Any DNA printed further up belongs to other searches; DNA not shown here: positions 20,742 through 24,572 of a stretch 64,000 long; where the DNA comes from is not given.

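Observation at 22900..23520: Near-identical 108-bp tandem repeats in the adhesin passenger (recombination-prone length variation)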

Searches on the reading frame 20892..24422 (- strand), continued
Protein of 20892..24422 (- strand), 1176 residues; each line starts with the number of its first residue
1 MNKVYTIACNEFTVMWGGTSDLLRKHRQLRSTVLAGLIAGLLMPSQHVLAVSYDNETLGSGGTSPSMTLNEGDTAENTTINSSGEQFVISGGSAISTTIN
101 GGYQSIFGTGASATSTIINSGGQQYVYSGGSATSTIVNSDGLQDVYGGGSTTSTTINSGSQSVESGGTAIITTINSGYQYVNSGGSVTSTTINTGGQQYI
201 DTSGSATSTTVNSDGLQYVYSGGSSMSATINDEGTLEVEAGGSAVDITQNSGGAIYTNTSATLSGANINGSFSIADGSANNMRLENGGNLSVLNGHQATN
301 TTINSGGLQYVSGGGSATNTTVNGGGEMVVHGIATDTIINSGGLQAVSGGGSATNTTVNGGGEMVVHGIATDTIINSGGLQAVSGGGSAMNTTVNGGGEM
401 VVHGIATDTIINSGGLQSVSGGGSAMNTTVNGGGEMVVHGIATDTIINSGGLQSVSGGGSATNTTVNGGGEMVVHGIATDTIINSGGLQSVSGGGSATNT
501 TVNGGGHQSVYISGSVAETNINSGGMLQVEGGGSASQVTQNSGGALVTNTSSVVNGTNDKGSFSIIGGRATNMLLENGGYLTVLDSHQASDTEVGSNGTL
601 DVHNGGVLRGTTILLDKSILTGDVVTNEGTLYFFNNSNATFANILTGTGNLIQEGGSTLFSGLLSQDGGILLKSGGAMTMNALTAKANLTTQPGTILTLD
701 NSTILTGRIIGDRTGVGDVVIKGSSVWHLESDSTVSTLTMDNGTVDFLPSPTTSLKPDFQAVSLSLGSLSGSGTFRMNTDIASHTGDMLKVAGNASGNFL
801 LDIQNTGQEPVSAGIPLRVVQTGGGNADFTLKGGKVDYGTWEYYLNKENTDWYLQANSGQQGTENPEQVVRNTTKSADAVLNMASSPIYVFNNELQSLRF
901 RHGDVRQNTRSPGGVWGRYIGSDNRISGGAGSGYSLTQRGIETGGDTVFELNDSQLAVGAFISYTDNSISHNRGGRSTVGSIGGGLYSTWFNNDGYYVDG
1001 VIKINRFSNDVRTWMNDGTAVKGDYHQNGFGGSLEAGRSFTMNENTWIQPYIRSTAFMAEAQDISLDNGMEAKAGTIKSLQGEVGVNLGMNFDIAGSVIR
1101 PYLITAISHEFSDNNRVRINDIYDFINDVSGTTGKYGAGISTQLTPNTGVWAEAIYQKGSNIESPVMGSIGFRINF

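Call 43: search_protein_families(library=ncbifam, proteins=[window:20892-24422:-], max_evalue=0.00001)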
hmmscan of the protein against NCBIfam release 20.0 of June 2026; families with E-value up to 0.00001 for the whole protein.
window:20892-24422:- (1176 aa): 6 families
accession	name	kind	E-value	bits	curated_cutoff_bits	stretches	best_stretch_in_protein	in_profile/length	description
TIGR01414.1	autotrans_barl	domain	2.5e-112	376.1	16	1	764-1176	8-432/432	autotransporter outer membrane beta-barrel domain-containing protein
NF040482.1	auto_BafA_Cterm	equivalog_domain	1.6e-102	344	700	4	867-1176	335-643/643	BafA family autotransporter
TIGR04415.1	O_hepto_targRPT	repeat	1.6e-101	332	30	12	112-149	1-38/38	strand-loop-strand repeat protein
NF033176.1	auto_AIDA-I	exception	3.5e-101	339.5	1200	4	468-1176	552-1287/1287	autotransporter adhesin AIDA-I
NF033177.1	auto_Ag43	equivalog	2.6e-97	327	1200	2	336-1081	94-821/948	Ag43/Cah family autotransporter adhesin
NF007409.0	PRK09945.1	equivalog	8.7e-33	113.5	830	2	179-380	15-213/418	hypothetical protein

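Call 53: predict_structure(alignment_id=A1)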
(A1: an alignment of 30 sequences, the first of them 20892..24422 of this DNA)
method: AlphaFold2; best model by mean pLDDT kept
length: 1176 residues; sequences in the alignment: 30
mean_pLDDT: 66.0   pTM: 0.55
mean pLDDT of the five models: 66.0, 65.7, 65.2, 64.4, 60.7
residues with pLDDT >= 90: 339; 70-90: 361; 50-70: 85; < 50: 391
segments of 3 or more residues with pLDDT < 50: 1-48, 750-759, 782-784, 808-814, 837-840, 858-1176
pLDDT, mean of each block of 10 residues (from residue 1): 31 33 40 43 43 86 85 89 86 89 78 91 90 92 93 95 94 95 94 94 93 92 90 86 85 72 77 69 86 85 92 92 95 96 94 96 96 96 92 96 97 95 95 95 96 94 95 97 95 94 93 91 88 85 74 75 66 83 78 86 81 87 79 83 77 84 81 87 83 89 86 82 86 83 77 44 69 76 56 79 60 52 71 55 68 58 26 23 22 22 21 20 22 21 21 21 20 21 20 23 21 24 24 23 22 29 37 38 26 23 21 21 20 22 24 22 23 22
secondary structure, 60 per line:
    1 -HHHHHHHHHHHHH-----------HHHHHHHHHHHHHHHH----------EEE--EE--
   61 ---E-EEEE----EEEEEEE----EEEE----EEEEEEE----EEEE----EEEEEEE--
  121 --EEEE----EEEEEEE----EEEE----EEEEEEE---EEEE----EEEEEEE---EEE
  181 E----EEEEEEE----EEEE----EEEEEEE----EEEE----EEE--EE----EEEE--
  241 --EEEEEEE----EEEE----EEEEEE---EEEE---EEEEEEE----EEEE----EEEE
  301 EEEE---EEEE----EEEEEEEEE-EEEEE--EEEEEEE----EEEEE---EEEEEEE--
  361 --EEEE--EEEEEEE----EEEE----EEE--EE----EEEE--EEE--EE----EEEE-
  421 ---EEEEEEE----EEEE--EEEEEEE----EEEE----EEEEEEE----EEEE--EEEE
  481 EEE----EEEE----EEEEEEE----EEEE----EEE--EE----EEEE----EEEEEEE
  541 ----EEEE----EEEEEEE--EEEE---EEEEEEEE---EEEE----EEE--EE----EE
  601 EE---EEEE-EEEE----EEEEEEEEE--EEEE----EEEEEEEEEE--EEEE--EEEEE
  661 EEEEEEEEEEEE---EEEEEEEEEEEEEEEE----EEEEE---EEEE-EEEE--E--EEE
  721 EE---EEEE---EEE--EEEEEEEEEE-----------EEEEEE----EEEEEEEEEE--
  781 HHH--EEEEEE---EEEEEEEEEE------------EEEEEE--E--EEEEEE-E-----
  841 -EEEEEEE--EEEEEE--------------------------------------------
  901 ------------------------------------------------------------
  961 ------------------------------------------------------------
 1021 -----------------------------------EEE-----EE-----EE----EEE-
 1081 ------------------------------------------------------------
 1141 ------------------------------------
elements in order (helices of 4 or more, strands of 3 or more residues): H2-14 H26-41 E52-54 E66-69 E74-80 E85-88 E93-99 E104-107 E112-118 E123-126 E131-137 E142-145 E150-156 E160-163 E168-174 E178-181 E186-192 E197-200 E205-211 E216-219 E224-226 E235-238 E243-249 E254-257 E262-267 E271-274 E278-284 E289-292 E297-304 E308-311 E316-324 E326-330 E333-339 E344-348 E352-358 E363-366 E369-375 E380-383 E388-390 E399-402 E405-407 E416-419 E424-430 E435-438 E441-447 E452-455 E460-466 E471-474 E477-483 E488-491 E496-502 E507-510 E515-517 E526-529 E534-540 E545-548 E553-559 E562-565 E569-576 E580-583 E588-590 E599-602 E606-609 E611-614 E619-627 E630-633 E638-647 E650-653 E656-672 E676-691 E696-700 E704-707 E709-712 E718-722 E726-729 E733-735 E738-747 E759-764 E769-778 E786-791 E795-804 E817-822 E828-833 E842-848 E851-856 E1056-1058 E1077-1079

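Call 57: fold_search(model_id=the predicted structure, library=pdb)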
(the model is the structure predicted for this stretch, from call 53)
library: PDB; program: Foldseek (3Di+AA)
matches with E <= 10: 126; with E <= 0.001: 15
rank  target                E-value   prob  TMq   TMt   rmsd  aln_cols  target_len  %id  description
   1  7koh_C                5.2e-20  1.00  0.22  0.45  18.2       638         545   27  Crystal structure of antigen 43 from Escherichia coli EDL933 (released 2022-03-09)
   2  7koh_D                3.0e-19  1.00  0.21  0.41  18.2       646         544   28  Crystal structure of antigen 43 from Escherichia coli EDL933 (released 2022-03-09)
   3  7ko9                  3.8e-19  1.00  0.24  0.48  17.4       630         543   28  Crystal structure of antigen 43 from uropathogenic Escherichia coli UTI89 (released 2022-03-09)
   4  7koh_B                6.0e-19  1.00  0.23  0.46  17.5       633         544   27  Crystal structure of antigen 43 from Escherichia coli EDL933 (released 2022-03-09)
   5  4kh3                  2.3e-17  1.00  0.20  0.41  16.0       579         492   29  Structure of a bacterial self-associating protein (released 2014-01-15)
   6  7koh_A                1.1e-16  1.00  0.21  0.42  21.4       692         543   26  Crystal structure of antigen 43 from Escherichia coli EDL933 (released 2022-03-09)
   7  4q1q_A                9.5e-16  1.00  0.21  0.87   2.0       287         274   51  Crystal structure of TibC-catalyzed hyper-glycosylated TibA55-350 fragment (released 2014-09-17)
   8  7kob                  5.7e-13  1.00  0.22  0.65   6.6       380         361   34  Crystal structure of antigen 43b from Escherichia coli CFT073 (released 2022-03-09)
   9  3syj                  2.6e-07  1.00  0.18  0.22  16.4       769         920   16  Crystal structure of the Haemophilus influenzae Hap adhesin (released 2011-08-24)
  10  3h09_A                1.2e-05  1.00  0.17  0.20  16.2       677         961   16  The structure of Haemophilus influenzae IgA1 protease (released 2009-04-21)
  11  1dab                  2.8e-05  1.00  0.18  0.34  13.2       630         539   17  The Structure of Bordetella Pertussis Virulence Factor P.69 Pertactin (released 1999-12-15)
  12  6bea                  1.3e-04  0.97  0.10  0.23  30.2       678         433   12  Crystal structure of the autotransporter UpaB from E. coli strain CFT073 (released 2019-04-10)
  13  3h09_B                1.4e-04  1.00  0.18  0.21  15.9       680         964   15  The structure of Haemophilus influenzae IgA1 protease (released 2009-04-21)
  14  2iou_G                1.5e-04  1.00  0.18  0.36  13.1       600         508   18  Major Tropism Determinant P1 (Mtd-P1) Variant Complexed with Bordetella brochiseptica Virulence Factor Pertactin extra (released 2007-10-23)
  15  9mne_A                9.8e-04  0.96  0.16  0.19  22.9       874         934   11  Crystal structure of enteropathogenic Escherichia coli EspC (released 2025-10-29)
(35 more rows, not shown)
